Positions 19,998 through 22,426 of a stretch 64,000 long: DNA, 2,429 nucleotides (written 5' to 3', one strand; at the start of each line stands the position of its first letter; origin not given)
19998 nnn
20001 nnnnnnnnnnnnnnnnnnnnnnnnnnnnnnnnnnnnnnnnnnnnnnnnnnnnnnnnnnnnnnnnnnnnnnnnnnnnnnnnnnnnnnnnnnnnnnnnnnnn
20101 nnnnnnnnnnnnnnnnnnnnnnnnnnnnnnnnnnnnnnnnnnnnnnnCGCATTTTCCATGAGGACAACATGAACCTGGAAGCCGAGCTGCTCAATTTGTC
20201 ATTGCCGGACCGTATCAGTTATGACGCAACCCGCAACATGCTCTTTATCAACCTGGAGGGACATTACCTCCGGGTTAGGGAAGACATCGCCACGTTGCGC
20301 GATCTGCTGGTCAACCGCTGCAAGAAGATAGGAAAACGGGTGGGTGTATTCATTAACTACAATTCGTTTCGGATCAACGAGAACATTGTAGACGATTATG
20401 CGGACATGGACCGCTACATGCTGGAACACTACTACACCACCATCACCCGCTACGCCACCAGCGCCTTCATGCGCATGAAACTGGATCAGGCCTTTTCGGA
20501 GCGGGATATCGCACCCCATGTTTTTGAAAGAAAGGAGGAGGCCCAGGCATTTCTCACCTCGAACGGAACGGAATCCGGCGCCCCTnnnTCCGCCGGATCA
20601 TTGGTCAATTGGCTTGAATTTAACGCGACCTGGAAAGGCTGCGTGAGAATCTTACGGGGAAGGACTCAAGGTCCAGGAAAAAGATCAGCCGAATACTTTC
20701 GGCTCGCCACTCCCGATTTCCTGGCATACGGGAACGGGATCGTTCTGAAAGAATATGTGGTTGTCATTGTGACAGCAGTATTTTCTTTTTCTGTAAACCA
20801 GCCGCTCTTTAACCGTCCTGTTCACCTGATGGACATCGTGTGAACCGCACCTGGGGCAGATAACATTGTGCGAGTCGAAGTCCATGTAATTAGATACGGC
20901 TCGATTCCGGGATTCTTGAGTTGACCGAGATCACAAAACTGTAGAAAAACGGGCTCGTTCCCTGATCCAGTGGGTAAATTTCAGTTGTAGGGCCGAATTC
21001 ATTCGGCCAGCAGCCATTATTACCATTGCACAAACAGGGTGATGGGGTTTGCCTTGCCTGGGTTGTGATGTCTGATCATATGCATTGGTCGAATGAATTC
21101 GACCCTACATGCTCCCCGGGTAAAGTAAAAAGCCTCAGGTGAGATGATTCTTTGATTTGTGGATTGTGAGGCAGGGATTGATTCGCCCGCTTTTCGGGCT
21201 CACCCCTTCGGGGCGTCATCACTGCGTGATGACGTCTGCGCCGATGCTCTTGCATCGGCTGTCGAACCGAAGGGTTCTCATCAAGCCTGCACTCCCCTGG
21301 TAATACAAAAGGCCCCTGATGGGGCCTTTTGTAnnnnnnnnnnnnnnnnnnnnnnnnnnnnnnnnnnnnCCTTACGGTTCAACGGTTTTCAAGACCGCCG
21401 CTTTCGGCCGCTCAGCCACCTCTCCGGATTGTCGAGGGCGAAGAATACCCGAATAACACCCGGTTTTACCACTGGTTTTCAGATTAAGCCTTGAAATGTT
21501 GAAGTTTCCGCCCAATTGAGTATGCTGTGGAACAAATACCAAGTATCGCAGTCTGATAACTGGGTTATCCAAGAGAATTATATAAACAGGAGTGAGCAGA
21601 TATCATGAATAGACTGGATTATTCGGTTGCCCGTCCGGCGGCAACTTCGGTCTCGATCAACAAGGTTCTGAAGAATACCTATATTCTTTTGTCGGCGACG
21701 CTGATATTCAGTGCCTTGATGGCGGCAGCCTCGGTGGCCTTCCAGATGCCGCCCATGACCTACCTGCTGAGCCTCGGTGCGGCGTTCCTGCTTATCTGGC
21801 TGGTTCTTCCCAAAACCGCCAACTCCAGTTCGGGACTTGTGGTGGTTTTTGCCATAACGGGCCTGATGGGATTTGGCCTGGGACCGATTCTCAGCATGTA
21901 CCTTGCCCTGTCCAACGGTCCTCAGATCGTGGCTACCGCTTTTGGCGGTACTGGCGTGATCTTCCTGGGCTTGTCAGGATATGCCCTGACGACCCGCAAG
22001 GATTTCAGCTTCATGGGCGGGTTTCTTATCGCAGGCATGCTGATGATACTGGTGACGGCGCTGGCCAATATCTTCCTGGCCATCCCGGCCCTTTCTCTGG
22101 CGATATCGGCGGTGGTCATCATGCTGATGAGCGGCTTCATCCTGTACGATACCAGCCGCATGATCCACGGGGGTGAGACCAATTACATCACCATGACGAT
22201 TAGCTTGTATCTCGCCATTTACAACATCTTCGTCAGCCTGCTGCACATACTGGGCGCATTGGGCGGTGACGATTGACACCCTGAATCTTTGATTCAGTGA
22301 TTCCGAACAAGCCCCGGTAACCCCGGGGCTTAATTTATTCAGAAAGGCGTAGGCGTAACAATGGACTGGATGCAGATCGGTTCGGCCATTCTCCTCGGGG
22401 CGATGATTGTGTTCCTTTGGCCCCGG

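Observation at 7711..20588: Chloroflexus-type 3-hydroxypropionate bi-cycle glyoxylate-assimilation genes (mch; mcl-mct-meh) in a gammaproteobacterial context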

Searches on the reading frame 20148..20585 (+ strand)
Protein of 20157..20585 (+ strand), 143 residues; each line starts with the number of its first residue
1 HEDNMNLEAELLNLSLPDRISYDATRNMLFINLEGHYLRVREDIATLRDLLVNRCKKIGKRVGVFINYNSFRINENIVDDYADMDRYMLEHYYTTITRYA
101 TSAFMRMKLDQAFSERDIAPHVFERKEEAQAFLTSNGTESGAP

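Call 40: search_protein_families(library=pfam, proteins=[window:20157-20585:+], max_evalue=0.01)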
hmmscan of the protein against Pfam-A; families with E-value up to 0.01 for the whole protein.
seq(143 aa): 0 families
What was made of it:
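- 18636..20588 (+): YdiF/propionate-CoA-transferase-type family I CoA-transferase (650 aa) with a C-terminal STAS-like domain (about 20148-20585). The extension has no Pfam hit (call 40).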

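Call 72: predict_structure(alignment_id=A2)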
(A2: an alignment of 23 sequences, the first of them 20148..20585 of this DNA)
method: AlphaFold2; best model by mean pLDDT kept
length: 146 residues; sequences in the alignment: 23
mean_pLDDT: 75.7   pTM: 0.65
mean pLDDT of the five models: 75.7, 71.2, 68.1, 65.4, 54.8
residues with pLDDT >= 90: 52; 70-90: 34; 50-70: 43; < 50: 17
segments of 3 or more residues with pLDDT < 50: 1-9, 141-146
pLDDT, mean of each block of 10 residues (from residue 1): 46 68 90 89 95 97 92 86 92 92 60 57 55 60 40
secondary structure, 60 per line:
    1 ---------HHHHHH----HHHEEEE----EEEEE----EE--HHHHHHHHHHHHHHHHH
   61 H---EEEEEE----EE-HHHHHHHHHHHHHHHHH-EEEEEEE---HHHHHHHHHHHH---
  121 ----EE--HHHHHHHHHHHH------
elements in order: H10-15 E23-26 E31-35 H44-61 E65-70 H78-94 E96-102 H106-117 H129-140

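Call 74: fold_search(model_id=the predicted structure, library=pdb)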
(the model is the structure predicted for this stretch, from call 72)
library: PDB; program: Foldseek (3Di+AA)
matches with E <= 10: 559; with E <= 0.001: 0
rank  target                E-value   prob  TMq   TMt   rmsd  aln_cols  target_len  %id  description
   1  2q3l_A                1.6e-02  1.00  0.56  0.63   3.9       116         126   15  CRYSTAL STRUCTURE OF AN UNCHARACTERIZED PROTEIN FROM DUF3478 FAMILY WITH A SPOIIAA-LIKE FOLD (SHEW_3102) FROM SHEWANEL (released 2007-06-12)
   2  1tid_B                1.6e-02  0.99  0.47  0.55   4.4       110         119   14  Crystal Structures of the ADP and ATP bound forms of the Bacillus Anti-sigma factor SpoIIAB in complex with the Anti-a (released 2004-06-15)
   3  4hyl_B                2.5e-02  0.99  0.53  0.64   3.6       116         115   10  The crystal structure of an anti-sigma-factor antagonist from Haliangium ochraceum DSM 14365 (released 2012-11-28)
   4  6jhk_A                2.7e-02  0.99  0.52  0.62   4.0       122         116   16  Crystal Structure of Bacillus subtilis RsbS (released 2019-09-11)
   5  1til_B                2.9e-02  0.97  0.47  0.56   4.4       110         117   14  Crystal Structures of the ADP and ATP bound forms of the Bacillus Anti-sigma factor SpoIIAB in complex with the Anti-a (released 2004-06-15)
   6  4xs5_C                3.1e-02  0.97  0.51  0.58   5.0       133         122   13  Crystal structure of Sulfate transporter/antisigma-factor antagonist STAS from Dyadobacter fermentans DSM 18053 (released 2015-02-11)
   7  1th8_B                4.0e-02  0.97  0.50  0.61   4.5       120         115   13  Crystal Structures of the ADP and ATP bound forms of the Bacillus Anti-sigma factor SpoIIAB in complex with the Anti-a (released 2004-06-15)
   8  1tid_D                4.2e-02  0.97  0.51  0.61   4.4       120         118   15  Crystal Structures of the ADP and ATP bound forms of the Bacillus Anti-sigma factor SpoIIAB in complex with the Anti-a (released 2004-06-15)
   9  9ikv_A                5.5e-02  0.97  0.53  0.16   5.6       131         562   12  human SLC26A7 with iodide (released 2025-07-02)
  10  1thn_B                5.5e-02  0.96  0.51  0.62   4.3       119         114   15  Crystal Structures of the ADP and ATP bound forms of the Bacillus Anti-sigma factor SpoIIAB in complex with the Anti-a (released 2004-06-15)
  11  4xs5_A                6.7e-02  0.92  0.51  0.59   4.7       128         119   12  Crystal structure of Sulfate transporter/antisigma-factor antagonist STAS from Dyadobacter fermentans DSM 18053 (released 2015-02-11)
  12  4xs5_D                6.7e-02  0.85  0.45  0.53   5.8       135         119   12  Crystal structure of Sulfate transporter/antisigma-factor antagonist STAS from Dyadobacter fermentans DSM 18053 (released 2015-02-11)
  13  4xs5_B                7.7e-02  0.98  0.55  0.67   3.6       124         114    9  Crystal structure of Sulfate transporter/antisigma-factor antagonist STAS from Dyadobacter fermentans DSM 18053 (released 2015-02-11)
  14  2q3l_B                9.9e-02  0.94  0.52  0.59   3.9       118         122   16  CRYSTAL STRUCTURE OF AN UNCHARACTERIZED PROTEIN FROM DUF3478 FAMILY WITH A SPOIIAA-LIKE FOLD (SHEW_3102) FROM SHEWANEL (released 2007-06-12)
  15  1vc1_A                1.2e-01  0.95  0.53  0.66   3.5       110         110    8  Crystal structure of the TM1442 protein from Thermotoga maritima, a homolog of the Bacillus subtilis general stress re (released 2004-09-28)
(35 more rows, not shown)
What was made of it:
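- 18636..20588 (+): Its AlphaFold model has pLDDT 75.7 (well-ordered core 86-97), and the top ~30 PDB matches are almost all SpoIIAA/STAS folds, though weakly (TM about 0.45-0.56, E at best 0.016) (calls 72, 74).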

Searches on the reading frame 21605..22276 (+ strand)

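Call 40: search_protein_families(library=pfam, proteins=[window:21605-22276:+], max_evalue=0.01)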
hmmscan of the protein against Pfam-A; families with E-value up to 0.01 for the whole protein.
window:21605-22276:+ (223 aa): 1 family
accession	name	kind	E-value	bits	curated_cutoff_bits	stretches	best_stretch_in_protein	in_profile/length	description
PF01027.25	Bax1-I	-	4.3e-50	170.8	34.1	1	19-216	1-207/207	Inhibitor of apoptosis-promoting Bax1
